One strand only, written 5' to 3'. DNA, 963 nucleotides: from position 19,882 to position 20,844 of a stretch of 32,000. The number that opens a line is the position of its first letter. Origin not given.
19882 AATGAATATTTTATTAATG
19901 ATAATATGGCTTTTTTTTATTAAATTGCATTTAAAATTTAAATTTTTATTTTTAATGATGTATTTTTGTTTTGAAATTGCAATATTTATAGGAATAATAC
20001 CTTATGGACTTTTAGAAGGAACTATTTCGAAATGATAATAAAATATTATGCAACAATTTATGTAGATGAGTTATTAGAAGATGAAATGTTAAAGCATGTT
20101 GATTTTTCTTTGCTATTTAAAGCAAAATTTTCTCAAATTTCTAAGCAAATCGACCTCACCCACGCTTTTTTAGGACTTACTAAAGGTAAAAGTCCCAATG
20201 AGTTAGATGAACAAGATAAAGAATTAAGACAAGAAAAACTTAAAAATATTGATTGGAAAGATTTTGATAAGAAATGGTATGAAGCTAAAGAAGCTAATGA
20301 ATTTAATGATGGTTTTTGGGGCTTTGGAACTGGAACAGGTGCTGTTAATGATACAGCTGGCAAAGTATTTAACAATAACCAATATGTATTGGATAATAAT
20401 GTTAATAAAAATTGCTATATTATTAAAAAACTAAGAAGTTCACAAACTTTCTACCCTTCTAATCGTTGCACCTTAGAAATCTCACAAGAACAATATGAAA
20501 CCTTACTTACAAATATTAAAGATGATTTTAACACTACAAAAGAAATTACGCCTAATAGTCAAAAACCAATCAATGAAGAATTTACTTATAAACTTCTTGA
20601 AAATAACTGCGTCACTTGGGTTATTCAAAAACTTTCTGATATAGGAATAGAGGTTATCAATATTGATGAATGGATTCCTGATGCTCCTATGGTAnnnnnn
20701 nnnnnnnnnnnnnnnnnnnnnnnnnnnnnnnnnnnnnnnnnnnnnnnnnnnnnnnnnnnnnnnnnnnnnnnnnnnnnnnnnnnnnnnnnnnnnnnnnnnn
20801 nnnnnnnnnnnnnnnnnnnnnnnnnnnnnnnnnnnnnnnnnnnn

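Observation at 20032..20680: Full-length 438-aa protein carries a permuted-papain (PPPDE/DeSI or LRAT-like) His44...Cys193 signature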

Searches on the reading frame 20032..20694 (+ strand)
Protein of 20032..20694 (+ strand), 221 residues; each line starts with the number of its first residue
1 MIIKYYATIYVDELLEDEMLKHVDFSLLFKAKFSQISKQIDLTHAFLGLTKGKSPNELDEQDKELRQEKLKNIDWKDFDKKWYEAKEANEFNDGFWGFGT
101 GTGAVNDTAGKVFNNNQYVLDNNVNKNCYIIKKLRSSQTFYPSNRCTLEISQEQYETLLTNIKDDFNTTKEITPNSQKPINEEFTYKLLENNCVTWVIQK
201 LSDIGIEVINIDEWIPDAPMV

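Call 32: predict_structure(alignment_id=A2)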
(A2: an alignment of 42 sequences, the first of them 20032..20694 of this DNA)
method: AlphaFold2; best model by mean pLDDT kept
length: 221 residues; sequences in the alignment: 42
mean_pLDDT: 78.7   pTM: 0.77
mean pLDDT of the five models: 78.7, 78.6, 78.4, 78.2, 76.5
residues with pLDDT >= 90: 83; 70-90: 82; 50-70: 18; < 50: 38
segments of 3 or more residues with pLDDT < 50: 15-41, 211-221
pLDDT, mean of each block of 10 residues (from residue 1): 91 57 43 41 81 93 78 64 81 91 83 91 88 88 92 98 96 86 87 91 82 35 31
secondary structure, 60 per line:
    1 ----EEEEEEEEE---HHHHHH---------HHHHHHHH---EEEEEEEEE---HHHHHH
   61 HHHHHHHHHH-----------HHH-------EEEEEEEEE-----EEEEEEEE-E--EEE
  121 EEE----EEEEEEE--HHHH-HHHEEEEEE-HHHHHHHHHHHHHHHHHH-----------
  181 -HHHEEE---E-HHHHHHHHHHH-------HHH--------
elements in order: E5-13 H17-22 H32-39 E43-51 H55-70 E92-100 E106-113 E118-123 E128-134 H137-140 E145-150 H152-169 E185-187 H193-203

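Call 35: fold_search(model_id=the predicted structure, library=pdb)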
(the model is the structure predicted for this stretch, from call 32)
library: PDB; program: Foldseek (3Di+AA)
matches with E <= 10: 9; with E <= 0.001: 0
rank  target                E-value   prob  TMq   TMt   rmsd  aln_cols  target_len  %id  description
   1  6v98                  1.4e-02  0.98  0.38  0.45  10.9       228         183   10  Crystal structure of Type VI secretion system effector, TseH (VCA0285) (released 2020-01-15)
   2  6pfq_B                1.2e+00  0.02  0.12  0.12  17.8       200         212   10  Structure of Kluyveromyces marxianus Usb1 (released 2019-12-11)
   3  6n7p_G                3.5e+00  0.02  0.18  0.17  20.3       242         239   12  S. cerevisiae spliceosomal E complex (UBC4) (released 2019-09-18)
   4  7nsa                  4.0e+00  0.01  0.10  0.12  17.9       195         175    8  Triphosphate tunnel metalloenzyme from Sulfolobus acidocaldarius in complex with pyrophosphate and calcium (released 2021-06-02)
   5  4gup_A                6.1e+00  0.01  0.10  0.09  16.5       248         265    6  Structure of MHC-class I related molecule MR1 (released 2012-10-17)
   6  7ns9                  7.7e+00  0.01  0.10  0.12  17.8       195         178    8  Triphosphate tunnel metalloenzyme from Sulfolobus acidocaldarius in complex with triphosphate and calcium (released 2021-06-02)
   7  3gs2_A                8.7e+00  0.01  0.08  0.12  13.9        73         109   12  Ring1B C-terminal domain/Cbx7 Cbox Complex (released 2010-08-25)
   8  3aqp_A                8.7e+00  0.01  0.10  0.05  13.8       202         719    8  Crystal structure of SecDF, a translocon-associated membrane protein, from Thermus thrmophilus (released 2011-05-18)
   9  9x0j_A                9.3e+00  0.01  0.14  0.18  11.9        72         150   10  IL-33 and Etokimab fab and Tozorakimab fab ternary complex structure (released 2026-03-18)

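Call 70: fold_search(model_id=the predicted structure, library=viral)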
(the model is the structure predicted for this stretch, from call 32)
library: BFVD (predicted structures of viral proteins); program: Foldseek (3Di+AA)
matches with E <= 10: 68; with E <= 0.001: 0
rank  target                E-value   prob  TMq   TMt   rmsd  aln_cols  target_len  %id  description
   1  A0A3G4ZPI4            1.2e-01  0.54  0.35  0.21   9.2       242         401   10  Uncharacterized protein [Terrestrivirus sp.]
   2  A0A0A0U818            1.5e-01  0.33  0.33  0.08  13.9       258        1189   14  (no name in the UniProt tables at hand)
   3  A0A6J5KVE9            1.6e-01  0.30  0.28  0.36  13.2       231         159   11  Uncharacterized protein [uncultured Caudovirales phage]
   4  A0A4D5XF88            2.2e-01  0.30  0.32  0.20  10.8       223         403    6  Uncharacterized protein [Pithovirus LCPAC102]
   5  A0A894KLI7            2.9e-01  0.11  0.24  0.06  17.0       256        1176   14  Nsp1 [Elemess virus]
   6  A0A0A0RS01            6.7e-01  0.16  0.29  0.10   9.4       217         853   12  DUF4105 domain-containing protein [Yellowstone Lake virophage 5]
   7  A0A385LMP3            7.1e-01  0.08  0.25  0.09  14.9       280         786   10  (no name in the UniProt tables at hand)
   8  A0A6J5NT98            9.1e-01  0.04  0.13  0.19  13.1       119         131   13  Putative endonuclease SegE-like GIY-YIG domain-containing protein [uncultured Caudovirales phage]
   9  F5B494                1.2e+00  0.12  0.21  0.31   9.1       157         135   13  (no name in the UniProt tables at hand)
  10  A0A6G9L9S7            1.5e+00  0.02  0.10  0.17  17.5       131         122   11  (no name in the UniProt tables at hand)
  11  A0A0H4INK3            1.6e+00  0.02  0.12  0.16  15.7       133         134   10  Putative endonuclease SegE-like GIY-YIG domain-containing protein [Stenotrophomonas phage IME-SM1]
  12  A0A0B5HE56            1.7e+00  0.04  0.18  0.21  10.6       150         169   10  Uncharacterized protein [Vibrio phage phi 3]
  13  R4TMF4                1.7e+00  0.01  0.09  0.10  14.8       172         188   13  Uncharacterized protein [Halogranum tailed virus 1]
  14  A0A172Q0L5            1.8e+00  0.09  0.20  0.37   9.2       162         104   11  Uncharacterized protein [Acinetobacter phage vB_AbaM_ME3]
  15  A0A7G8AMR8            1.8e+00  0.08  0.21  0.30   8.5       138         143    9  (no name in the UniProt tables at hand)
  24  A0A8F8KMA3            3.7e+00  0.02  0.14  0.13  10.5        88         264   15  NlpC/P60 domain-containing protein [Clandestinovirus]
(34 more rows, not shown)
